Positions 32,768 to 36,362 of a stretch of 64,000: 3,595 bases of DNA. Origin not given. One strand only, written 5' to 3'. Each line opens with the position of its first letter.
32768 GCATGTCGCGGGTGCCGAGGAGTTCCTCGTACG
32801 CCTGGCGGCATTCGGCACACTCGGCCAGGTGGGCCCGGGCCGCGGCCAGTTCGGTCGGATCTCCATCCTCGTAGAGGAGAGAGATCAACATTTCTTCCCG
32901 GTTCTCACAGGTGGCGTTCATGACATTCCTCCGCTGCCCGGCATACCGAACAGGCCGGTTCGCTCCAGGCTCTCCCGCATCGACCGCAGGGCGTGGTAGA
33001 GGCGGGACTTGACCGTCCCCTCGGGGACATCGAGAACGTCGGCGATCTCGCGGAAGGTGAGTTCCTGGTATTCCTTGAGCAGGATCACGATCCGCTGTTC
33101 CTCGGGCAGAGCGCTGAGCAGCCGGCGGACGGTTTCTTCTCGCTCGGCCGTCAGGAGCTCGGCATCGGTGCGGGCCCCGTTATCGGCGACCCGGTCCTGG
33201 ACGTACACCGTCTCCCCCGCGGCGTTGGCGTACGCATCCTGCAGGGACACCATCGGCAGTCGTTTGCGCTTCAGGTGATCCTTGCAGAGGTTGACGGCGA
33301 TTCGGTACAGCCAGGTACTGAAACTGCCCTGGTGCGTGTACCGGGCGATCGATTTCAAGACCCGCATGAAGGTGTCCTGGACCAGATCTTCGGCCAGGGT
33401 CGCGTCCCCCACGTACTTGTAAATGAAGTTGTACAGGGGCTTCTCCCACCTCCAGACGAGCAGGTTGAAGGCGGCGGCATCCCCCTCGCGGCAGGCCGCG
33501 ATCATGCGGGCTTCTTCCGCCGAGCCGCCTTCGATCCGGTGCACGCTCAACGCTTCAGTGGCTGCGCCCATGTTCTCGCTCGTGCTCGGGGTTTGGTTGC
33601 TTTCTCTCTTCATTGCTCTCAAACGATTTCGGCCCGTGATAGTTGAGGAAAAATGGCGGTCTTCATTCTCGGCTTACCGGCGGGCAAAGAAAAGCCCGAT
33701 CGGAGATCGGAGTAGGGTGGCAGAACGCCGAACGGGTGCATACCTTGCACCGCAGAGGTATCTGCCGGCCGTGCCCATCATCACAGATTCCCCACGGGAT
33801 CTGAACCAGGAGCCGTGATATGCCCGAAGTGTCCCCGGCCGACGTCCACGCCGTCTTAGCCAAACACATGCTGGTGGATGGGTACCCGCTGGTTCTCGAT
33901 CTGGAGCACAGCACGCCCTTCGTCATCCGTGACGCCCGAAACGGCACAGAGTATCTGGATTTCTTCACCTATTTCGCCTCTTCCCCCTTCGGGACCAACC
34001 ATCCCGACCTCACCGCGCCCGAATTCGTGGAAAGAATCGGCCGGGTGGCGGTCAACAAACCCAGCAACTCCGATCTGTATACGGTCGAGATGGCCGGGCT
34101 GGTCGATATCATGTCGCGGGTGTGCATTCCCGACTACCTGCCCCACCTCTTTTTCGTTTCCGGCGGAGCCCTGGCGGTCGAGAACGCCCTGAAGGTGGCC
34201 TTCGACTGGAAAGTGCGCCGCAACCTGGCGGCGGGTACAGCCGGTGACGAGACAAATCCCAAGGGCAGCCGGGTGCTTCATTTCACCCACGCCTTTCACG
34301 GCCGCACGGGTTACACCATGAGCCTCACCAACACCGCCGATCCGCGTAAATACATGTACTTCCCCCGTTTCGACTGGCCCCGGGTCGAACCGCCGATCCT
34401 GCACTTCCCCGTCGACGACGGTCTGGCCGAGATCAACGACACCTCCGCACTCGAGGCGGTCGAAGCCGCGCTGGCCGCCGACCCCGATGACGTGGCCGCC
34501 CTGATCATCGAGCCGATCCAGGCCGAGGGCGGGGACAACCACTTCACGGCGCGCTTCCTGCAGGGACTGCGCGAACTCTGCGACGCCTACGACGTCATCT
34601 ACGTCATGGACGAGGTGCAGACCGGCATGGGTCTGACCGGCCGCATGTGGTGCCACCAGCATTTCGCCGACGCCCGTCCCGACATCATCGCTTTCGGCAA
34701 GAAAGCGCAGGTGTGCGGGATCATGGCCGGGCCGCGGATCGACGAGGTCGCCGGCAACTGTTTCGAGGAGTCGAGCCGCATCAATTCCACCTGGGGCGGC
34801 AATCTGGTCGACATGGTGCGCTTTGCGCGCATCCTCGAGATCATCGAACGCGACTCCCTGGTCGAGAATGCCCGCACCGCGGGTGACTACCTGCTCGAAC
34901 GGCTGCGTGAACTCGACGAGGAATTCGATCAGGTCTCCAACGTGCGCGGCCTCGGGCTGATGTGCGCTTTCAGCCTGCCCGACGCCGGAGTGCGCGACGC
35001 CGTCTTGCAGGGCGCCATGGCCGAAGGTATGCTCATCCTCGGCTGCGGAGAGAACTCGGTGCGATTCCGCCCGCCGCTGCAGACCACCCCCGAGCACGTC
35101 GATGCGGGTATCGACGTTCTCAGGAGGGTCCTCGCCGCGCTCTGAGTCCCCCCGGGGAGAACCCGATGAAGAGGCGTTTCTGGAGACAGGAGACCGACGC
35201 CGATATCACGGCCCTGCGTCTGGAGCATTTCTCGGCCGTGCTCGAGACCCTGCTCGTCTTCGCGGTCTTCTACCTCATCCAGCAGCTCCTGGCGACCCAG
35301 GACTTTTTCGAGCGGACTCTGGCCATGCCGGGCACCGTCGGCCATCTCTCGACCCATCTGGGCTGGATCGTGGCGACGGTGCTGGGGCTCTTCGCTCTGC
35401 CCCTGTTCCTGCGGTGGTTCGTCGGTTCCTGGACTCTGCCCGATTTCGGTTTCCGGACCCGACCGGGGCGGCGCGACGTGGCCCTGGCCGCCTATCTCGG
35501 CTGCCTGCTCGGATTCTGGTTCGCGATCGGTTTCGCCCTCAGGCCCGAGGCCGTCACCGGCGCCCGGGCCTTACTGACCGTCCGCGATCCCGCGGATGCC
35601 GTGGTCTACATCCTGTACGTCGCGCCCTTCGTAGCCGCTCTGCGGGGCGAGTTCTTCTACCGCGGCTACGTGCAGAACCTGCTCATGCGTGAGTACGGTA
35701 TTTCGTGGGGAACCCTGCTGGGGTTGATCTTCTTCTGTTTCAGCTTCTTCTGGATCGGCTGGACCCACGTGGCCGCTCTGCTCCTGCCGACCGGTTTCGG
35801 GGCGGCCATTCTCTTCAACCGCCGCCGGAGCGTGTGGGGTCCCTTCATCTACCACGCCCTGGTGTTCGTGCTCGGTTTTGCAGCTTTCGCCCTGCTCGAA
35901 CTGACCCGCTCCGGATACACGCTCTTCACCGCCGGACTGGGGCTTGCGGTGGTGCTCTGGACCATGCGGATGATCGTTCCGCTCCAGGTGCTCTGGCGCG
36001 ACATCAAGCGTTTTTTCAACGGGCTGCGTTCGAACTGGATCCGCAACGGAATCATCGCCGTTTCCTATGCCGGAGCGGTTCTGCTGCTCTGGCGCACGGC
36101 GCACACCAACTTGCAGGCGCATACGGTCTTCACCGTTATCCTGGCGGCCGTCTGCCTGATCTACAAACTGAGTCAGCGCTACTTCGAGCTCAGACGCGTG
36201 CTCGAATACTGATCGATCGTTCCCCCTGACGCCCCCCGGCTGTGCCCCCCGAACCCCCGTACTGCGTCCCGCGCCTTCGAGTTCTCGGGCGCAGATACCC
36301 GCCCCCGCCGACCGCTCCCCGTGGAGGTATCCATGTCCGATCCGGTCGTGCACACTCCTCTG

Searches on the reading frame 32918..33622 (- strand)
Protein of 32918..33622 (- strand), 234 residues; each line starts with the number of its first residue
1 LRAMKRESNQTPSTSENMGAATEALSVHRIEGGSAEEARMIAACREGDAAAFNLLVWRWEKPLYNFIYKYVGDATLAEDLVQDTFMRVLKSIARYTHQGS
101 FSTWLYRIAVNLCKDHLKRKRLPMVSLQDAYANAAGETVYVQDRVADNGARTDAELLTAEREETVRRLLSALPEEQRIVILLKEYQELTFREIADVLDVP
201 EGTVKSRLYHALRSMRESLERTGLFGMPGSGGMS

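Call 19: search_protein_families(library=pfam, max_evalue=0.00001, proteins=[window:32918-33622:-])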
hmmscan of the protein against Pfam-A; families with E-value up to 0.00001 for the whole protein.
window:32918-33622:- (234 aa): 4 families
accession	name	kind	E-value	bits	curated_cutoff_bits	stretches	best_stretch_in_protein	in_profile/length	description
PF04542.20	Sigma70_r2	-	4.6e-21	74.8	24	1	58-121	4-69/71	Sigma-70 region 2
PF08281.18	Sigma70_r4_2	-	6.7e-17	61.3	25.7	1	164-215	3-54/54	Sigma-70, region 4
PF04545.22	Sigma70_r4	-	1e-12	47.8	24.1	1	168-217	1-50/50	Sigma-70, region 4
PF07638.17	Sigma70_ECF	-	4.5e-06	27.1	21.1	1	38-213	5-177/185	ECF sigma factor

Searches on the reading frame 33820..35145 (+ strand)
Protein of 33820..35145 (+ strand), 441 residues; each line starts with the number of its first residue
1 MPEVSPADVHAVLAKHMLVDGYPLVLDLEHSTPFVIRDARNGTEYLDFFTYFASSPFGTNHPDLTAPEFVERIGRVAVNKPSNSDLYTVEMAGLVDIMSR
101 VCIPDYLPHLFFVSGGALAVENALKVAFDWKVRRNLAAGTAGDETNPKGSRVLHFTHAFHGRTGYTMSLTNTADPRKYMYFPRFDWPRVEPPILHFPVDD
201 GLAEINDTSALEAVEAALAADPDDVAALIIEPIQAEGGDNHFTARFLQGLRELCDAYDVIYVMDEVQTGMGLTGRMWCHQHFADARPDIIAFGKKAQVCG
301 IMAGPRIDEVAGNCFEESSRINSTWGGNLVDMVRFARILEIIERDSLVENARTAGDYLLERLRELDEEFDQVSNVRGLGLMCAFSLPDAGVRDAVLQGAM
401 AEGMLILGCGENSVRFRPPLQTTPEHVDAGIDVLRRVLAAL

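Call 19: search_protein_families(library=pfam, max_evalue=0.00001, proteins=[window:33820-35145:+])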
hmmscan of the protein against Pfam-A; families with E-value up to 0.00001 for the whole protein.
window:33820-35145:+ (441 aa): 1 family
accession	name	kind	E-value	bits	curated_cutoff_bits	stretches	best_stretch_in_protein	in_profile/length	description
PF00202.27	Aminotran_3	-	5.7e-82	276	30.5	1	30-438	15-403/403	Aminotransferase class-III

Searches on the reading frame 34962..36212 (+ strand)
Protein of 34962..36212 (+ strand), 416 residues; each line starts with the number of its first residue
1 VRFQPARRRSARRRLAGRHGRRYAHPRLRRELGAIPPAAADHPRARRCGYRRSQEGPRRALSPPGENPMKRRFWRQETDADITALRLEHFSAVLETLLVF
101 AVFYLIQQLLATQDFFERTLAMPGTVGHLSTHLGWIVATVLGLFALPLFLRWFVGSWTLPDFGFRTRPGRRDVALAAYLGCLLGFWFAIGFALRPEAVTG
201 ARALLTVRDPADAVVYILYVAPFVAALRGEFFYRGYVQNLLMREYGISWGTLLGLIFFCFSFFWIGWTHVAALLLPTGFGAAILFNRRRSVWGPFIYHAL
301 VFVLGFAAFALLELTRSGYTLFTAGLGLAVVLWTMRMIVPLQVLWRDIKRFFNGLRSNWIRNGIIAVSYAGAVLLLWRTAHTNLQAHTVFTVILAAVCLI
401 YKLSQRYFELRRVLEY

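Call 19: search_protein_families(library=pfam, max_evalue=0.00001, proteins=[window:34962-36212:+])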
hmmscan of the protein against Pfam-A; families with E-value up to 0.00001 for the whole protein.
window:34962-36212:+ (416 aa): 1 family
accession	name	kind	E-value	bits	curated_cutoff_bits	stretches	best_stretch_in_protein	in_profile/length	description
PF02517.21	Rce1-like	-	1.1e-06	29.2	22.4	1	215-301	5-90/93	Type II CAAX prenyl endopeptidase Rce1-like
